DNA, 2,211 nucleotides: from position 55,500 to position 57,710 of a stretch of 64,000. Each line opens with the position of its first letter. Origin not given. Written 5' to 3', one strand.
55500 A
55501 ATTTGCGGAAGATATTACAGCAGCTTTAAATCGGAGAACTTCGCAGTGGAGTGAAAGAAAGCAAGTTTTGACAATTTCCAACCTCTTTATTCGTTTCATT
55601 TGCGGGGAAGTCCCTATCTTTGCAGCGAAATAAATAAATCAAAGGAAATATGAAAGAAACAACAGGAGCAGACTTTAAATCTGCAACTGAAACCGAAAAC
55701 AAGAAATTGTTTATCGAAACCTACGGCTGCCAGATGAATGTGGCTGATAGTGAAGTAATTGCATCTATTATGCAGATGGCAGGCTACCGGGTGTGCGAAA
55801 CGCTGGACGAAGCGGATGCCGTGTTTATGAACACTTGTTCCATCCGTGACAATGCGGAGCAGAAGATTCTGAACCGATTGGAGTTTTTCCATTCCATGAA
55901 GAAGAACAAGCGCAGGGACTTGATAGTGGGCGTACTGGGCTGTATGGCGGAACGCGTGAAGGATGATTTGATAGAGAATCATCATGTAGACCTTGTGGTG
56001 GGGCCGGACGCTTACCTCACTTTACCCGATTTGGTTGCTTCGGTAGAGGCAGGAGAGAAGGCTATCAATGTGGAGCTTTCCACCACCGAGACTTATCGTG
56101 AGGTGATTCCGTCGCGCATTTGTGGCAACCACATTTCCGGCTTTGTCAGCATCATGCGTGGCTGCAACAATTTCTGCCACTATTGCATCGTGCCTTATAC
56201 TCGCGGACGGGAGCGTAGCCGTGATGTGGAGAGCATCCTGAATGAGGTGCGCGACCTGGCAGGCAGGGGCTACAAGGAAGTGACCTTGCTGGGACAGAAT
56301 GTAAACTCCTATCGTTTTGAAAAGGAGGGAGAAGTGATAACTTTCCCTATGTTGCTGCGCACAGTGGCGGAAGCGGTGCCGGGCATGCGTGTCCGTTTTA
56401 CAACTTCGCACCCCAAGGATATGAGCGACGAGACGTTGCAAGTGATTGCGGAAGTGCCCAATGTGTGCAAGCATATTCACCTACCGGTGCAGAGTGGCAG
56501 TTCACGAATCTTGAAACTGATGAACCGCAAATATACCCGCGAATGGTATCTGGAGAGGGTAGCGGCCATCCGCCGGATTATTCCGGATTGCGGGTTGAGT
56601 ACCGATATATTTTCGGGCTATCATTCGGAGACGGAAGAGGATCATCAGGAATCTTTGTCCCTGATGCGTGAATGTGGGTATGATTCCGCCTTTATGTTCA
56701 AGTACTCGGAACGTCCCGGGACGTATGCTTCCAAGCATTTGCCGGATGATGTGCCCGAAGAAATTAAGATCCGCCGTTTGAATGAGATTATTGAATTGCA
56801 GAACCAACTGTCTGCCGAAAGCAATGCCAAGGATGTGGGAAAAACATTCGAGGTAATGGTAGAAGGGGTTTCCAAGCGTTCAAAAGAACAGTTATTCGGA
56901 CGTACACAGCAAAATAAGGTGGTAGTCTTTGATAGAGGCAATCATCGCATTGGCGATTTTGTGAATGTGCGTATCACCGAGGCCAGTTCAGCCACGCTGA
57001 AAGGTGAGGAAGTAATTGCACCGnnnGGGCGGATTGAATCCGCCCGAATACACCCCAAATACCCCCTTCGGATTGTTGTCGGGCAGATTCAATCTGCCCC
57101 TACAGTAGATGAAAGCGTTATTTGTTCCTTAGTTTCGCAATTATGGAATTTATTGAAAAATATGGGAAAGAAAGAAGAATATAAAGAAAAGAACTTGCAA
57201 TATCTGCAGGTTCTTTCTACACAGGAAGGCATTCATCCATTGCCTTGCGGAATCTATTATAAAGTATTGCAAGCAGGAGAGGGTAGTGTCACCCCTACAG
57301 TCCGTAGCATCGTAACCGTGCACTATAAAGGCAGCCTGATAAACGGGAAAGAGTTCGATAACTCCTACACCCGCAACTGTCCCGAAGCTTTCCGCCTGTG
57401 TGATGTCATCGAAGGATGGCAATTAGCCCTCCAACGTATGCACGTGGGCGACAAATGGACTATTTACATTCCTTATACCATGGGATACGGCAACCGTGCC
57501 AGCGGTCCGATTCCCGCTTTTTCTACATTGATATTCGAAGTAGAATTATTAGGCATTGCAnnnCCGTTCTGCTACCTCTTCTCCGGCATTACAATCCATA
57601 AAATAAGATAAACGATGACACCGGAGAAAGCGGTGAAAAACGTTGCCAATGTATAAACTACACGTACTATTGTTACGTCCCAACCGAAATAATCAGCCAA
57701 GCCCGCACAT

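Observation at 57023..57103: Dispersed ~80-nt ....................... double-hairpin element at the 3' ends of four genes (REP/MITE-like, tRNA-sized)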

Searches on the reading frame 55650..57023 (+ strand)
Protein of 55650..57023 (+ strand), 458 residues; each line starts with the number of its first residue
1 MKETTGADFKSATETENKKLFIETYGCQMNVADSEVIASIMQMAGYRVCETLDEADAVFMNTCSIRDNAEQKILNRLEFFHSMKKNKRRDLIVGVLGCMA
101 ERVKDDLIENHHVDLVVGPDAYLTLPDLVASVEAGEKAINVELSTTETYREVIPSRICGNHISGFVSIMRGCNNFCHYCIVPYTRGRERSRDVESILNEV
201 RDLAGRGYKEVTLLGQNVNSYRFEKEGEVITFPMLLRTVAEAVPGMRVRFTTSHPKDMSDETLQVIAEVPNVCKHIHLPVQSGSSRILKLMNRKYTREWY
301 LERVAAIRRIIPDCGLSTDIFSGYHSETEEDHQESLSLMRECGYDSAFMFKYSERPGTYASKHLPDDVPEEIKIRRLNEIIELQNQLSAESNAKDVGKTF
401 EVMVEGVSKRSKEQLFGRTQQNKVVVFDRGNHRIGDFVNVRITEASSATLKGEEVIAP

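Call 17: find_encoding_contigs(protein=window:55650-57023:+, flank=3000, max_places=6)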
Protein window:55650-57023:+ (458 aa): 24 contigs read that carry it; 3 places shown.
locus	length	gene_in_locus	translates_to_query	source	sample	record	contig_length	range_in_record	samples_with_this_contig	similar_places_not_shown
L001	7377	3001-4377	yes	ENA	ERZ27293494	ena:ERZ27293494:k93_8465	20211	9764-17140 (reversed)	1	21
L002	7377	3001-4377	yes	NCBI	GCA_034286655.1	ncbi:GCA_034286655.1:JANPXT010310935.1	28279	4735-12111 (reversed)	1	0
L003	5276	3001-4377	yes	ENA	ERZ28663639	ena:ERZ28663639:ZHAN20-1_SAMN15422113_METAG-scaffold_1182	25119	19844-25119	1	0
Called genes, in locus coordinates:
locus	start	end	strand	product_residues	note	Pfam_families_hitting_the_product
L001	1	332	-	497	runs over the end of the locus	PF02550:AcetylCoA_hydro, PF13336:AcetylCoA_hyd_C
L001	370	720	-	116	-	-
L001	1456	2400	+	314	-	PF02311:AraC_binding (weak), PF12833:HTH_18, PF00165:HTH_AraC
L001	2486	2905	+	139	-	PF01243:PNPOx_N, PF16242:Pyrid_ox_like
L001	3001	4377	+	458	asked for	PF00919:UPF0004, PF04055:Radical_SAM, PF01938:TRAM, PF18693:TRAM_2 (faint)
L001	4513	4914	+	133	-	PF00254:FKBP_C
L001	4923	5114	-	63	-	PF04024:PspC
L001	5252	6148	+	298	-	PF13489:Methyltransf_23, PF13847:Methyltransf_31, PF08241:Methyltransf_11, PF08242:Methyltransf_12, PF13649:Methyltransf_25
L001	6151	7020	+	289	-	PF18075:FtsX_ECD, PF02687:FtsX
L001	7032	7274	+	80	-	PF11297:DUF3098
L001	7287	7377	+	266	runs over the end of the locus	PF02673:BacA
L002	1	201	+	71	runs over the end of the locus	-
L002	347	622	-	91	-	-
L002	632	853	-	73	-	-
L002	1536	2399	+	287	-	PF02311:AraC_binding (weak), PF12833:HTH_18, PF00165:HTH_AraC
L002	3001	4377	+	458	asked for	PF00919:UPF0004, PF04055:Radical_SAM, PF01938:TRAM, PF18693:TRAM_2 (faint)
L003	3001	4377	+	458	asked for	PF00919:UPF0004, PF04055:Radical_SAM, PF01938:TRAM, PF18693:TRAM_2 (faint)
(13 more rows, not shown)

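Call 73: search_protein_families(library=pfam, proteins=[window:55650-57023:+], max_evalue=0.00001)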
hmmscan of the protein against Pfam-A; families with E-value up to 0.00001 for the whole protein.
window:55650-57023:+ (458 aa): 4 families
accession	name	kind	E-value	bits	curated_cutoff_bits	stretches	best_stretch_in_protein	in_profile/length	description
PF04055.27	Radical_SAM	-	7.3e-29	101.5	29.5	1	166-338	1-165/166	Radical SAM superfamily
PF00919.26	UPF0004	-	8.8e-29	99.9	27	1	19-118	1-98/98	Uncharacterized protein family UPF0004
PF01938.26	TRAM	-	6.2e-15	55.3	21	1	395-453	3-59/61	TRAM domain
PF18693.7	TRAM_2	-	1.5e-06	28.7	27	1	396-454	1-62/63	TRAM domain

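Call 91: list_cluster_members(proteins=[window:55650-57023:+, window:57162-57560:+, window:48069-49511:+, window:19385-22216:-])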
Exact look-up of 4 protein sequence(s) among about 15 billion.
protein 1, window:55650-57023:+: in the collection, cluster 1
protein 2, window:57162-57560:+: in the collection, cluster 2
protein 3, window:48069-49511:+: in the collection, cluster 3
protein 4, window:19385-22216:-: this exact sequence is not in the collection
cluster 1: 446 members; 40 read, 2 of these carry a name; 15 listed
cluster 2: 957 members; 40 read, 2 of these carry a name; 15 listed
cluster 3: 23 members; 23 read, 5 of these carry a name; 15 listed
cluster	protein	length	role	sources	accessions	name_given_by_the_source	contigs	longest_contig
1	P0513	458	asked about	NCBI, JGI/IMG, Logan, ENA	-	tRNA-2-methylthio-N6-dimethylallyladenosine synthase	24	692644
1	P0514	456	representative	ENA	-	-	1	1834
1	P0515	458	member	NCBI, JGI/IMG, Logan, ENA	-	tRNA-2-methylthio-N6-dimethylallyladenosine synthase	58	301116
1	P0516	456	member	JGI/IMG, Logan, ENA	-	-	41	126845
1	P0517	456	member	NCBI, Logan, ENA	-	-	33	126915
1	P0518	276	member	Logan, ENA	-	-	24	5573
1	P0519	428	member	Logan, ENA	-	-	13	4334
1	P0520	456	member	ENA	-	-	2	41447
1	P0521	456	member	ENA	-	-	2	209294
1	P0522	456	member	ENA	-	-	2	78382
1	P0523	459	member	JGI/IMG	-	-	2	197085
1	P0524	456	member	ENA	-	-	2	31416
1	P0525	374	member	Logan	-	-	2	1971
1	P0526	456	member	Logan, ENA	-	-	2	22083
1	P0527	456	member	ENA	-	-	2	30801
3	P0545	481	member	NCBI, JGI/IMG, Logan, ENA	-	mannitol 2-dehydrogenase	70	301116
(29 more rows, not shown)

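Call 93: find_encoding_contigs(protein=P0516, flank=1500, max_places=6)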
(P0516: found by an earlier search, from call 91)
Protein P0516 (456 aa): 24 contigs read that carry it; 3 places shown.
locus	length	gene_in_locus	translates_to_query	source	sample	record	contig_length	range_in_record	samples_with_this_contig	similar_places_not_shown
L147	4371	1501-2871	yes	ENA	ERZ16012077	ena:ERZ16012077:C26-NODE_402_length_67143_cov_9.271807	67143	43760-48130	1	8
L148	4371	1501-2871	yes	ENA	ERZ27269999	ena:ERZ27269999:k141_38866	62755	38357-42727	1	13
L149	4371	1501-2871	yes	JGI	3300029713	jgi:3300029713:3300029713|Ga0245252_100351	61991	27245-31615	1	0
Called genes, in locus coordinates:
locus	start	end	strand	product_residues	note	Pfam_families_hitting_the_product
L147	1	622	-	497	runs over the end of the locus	PF02550:AcetylCoA_hydro, PF13336:AcetylCoA_hyd_C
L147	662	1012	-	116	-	-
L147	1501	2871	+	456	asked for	PF00919:UPF0004, PF04055:Radical_SAM, PF01938:TRAM, PF18693:TRAM_2 (faint)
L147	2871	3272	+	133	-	PF00254:FKBP_C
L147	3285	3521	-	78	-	PF04024:PspC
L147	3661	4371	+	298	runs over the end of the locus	PF13489:Methyltransf_23, PF13847:Methyltransf_31 (weak), PF08241:Methyltransf_11, PF08242:Methyltransf_12, PF13649:Methyltransf_25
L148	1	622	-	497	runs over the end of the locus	PF02550:AcetylCoA_hydro, PF13336:AcetylCoA_hyd_C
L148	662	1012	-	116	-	-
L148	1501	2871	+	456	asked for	PF00919:UPF0004, PF04055:Radical_SAM, PF01938:TRAM, PF18693:TRAM_2 (faint)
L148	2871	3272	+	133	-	PF00254:FKBP_C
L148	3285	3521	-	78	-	PF04024:PspC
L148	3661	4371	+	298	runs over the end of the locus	PF13489:Methyltransf_23, PF13847:Methyltransf_31 (weak), PF08241:Methyltransf_11, PF08242:Methyltransf_12, PF13649:Methyltransf_25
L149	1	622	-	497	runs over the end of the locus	PF02550:AcetylCoA_hydro, PF13336:AcetylCoA_hyd_C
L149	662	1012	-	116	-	-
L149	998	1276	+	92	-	-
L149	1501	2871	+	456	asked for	PF00919:UPF0004, PF04055:Radical_SAM, PF01938:TRAM, PF18693:TRAM_2 (faint)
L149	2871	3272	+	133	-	PF00254:FKBP_C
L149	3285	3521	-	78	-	PF04024:PspC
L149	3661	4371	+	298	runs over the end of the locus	PF13489:Methyltransf_23, PF13847:Methyltransf_31 (weak), PF08241:Methyltransf_11, PF08242:Methyltransf_12, PF13649:Methyltransf_25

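Call 95: find_encoding_contigs(protein=P0545, flank=1500, max_places=6)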
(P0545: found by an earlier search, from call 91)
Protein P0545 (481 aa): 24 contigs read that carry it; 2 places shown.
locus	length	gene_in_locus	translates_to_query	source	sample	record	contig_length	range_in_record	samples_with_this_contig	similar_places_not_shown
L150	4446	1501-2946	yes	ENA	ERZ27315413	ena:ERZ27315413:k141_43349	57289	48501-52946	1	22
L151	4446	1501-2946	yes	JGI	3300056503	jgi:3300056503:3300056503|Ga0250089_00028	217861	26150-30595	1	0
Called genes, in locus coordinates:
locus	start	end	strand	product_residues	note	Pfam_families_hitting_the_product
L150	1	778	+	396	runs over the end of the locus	PF09217:EcoRII-N, PF09019:EcoRII-C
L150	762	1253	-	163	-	PF03852:Vsr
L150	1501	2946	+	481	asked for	PF01232:Mannitol_dh, PF08125:Mannitol_dh_C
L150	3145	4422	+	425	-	PF07690:MFS_1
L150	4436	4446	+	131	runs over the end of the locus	PF00903:Glyoxalase, PF13669:Glyoxalase_4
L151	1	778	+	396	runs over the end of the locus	PF09217:EcoRII-N, PF09019:EcoRII-C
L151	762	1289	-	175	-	PF03852:Vsr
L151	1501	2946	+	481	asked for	PF01232:Mannitol_dh, PF08125:Mannitol_dh_C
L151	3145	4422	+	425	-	PF07690:MFS_1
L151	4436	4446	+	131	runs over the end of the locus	PF00903:Glyoxalase, PF13669:Glyoxalase_4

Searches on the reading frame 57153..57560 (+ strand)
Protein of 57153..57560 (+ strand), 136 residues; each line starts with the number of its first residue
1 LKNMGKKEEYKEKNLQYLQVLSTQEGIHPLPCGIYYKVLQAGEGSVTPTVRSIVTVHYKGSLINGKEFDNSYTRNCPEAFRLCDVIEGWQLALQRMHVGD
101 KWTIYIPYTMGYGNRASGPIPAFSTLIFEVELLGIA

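Call 73: search_protein_families(library=pfam, proteins=[window:57153-57560:+], max_evalue=0.00001)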
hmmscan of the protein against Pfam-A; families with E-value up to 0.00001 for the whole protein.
window:57153-57560:+ (136 aa): 1 family
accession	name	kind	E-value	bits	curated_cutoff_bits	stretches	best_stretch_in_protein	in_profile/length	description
PF00254.34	FKBP_C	-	1.6e-25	89.7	21.1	1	47-133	4-94/94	FKBP-type peptidyl-prolyl cis-trans isomerase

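Call 80: find_encoding_contigs(protein=window:57162-57560:+, flank=2500, max_places=10)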
Protein window:57162-57560:+ (133 aa): 24 contigs read that carry it; 4 places shown.
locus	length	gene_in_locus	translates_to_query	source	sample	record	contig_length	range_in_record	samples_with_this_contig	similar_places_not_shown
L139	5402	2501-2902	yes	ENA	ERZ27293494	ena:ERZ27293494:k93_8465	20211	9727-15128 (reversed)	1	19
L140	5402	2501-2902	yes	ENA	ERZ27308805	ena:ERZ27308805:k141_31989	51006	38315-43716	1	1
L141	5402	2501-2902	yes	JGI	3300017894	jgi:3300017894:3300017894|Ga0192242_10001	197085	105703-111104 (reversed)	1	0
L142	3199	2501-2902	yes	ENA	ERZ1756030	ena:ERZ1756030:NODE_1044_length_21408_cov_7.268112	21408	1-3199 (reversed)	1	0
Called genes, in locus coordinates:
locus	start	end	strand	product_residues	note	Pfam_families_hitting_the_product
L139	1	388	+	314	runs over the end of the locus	PF02311:AraC_binding (weak), PF12833:HTH_18, PF00165:HTH_AraC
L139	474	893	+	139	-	PF01243:PNPOx_N, PF16242:Pyrid_ox_like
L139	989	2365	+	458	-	PF00919:UPF0004, PF04055:Radical_SAM, PF01938:TRAM, PF18693:TRAM_2 (faint)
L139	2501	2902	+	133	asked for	PF00254:FKBP_C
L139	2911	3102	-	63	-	PF04024:PspC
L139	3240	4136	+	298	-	PF13489:Methyltransf_23, PF13847:Methyltransf_31, PF08241:Methyltransf_11, PF08242:Methyltransf_12, PF13649:Methyltransf_25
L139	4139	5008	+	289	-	PF18075:FtsX_ECD, PF02687:FtsX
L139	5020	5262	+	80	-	PF11297:DUF3098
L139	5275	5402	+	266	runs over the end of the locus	PF02673:BacA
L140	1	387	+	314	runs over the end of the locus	PF02311:AraC_binding (faint), PF12833:HTH_18, PF00165:HTH_AraC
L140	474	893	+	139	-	PF01243:PNPOx_N, PF16242:Pyrid_ox_like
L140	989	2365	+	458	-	PF00919:UPF0004, PF04055:Radical_SAM, PF01938:TRAM, PF18693:TRAM_2 (faint)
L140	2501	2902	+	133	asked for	PF00254:FKBP_C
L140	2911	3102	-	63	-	PF04024:PspC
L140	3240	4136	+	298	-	PF13489:Methyltransf_23, PF13847:Methyltransf_31, PF08241:Methyltransf_11, PF08242:Methyltransf_12, PF13649:Methyltransf_25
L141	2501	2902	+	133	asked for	PF00254:FKBP_C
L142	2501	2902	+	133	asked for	PF00254:FKBP_C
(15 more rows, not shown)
